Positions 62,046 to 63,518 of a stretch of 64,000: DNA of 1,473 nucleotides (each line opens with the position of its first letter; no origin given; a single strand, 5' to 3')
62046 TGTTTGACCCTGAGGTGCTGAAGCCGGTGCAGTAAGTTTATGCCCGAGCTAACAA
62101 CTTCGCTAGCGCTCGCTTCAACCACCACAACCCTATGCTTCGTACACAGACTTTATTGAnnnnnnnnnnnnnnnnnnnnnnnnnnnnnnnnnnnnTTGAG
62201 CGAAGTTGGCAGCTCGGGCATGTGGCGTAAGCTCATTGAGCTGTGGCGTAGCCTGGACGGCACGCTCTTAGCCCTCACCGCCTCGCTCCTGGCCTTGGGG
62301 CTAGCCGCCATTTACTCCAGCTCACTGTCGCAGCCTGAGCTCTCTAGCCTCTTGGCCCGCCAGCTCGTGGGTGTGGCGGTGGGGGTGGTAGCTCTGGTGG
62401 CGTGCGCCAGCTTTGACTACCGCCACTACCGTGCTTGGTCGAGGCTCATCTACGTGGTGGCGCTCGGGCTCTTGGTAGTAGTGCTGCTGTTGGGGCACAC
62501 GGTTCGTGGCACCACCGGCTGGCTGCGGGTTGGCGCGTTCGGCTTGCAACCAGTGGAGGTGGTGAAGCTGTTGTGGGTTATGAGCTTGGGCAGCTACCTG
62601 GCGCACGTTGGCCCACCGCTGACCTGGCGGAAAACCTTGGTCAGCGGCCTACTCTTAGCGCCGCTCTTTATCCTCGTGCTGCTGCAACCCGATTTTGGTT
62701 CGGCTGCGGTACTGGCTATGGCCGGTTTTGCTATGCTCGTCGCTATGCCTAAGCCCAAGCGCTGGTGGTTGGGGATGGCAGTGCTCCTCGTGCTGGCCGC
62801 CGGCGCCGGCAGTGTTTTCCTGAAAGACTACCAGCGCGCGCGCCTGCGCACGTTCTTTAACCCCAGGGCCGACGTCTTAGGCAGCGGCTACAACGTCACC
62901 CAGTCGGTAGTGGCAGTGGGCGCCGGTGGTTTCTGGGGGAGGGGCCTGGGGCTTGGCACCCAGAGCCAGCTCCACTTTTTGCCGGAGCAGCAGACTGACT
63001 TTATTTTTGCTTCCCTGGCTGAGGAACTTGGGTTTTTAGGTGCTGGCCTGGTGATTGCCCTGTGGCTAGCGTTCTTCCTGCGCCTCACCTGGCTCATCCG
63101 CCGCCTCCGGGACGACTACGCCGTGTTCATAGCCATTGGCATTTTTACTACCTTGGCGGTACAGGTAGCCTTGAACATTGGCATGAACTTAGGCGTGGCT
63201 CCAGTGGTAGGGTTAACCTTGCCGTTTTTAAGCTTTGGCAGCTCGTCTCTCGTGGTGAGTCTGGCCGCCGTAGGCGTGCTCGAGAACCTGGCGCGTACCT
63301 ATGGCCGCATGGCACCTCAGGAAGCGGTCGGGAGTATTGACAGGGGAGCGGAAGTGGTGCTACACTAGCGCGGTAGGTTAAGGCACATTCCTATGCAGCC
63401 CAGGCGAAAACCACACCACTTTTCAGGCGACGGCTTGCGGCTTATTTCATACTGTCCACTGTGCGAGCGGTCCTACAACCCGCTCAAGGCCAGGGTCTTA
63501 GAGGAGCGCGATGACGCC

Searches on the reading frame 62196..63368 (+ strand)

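Call 38: search_protein_families(library=pfam, proteins=[window:62196-63368:+], max_evalue=0.00001)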
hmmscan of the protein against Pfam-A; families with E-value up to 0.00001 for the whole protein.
window:62196-63368:+ (390 aa): 1 family
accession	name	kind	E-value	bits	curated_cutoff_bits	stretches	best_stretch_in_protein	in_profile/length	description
PF01098.24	FTSW_RODA_SPOVE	-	2.3e-85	287.1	26.4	1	24-367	3-352/356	Cell cycle protein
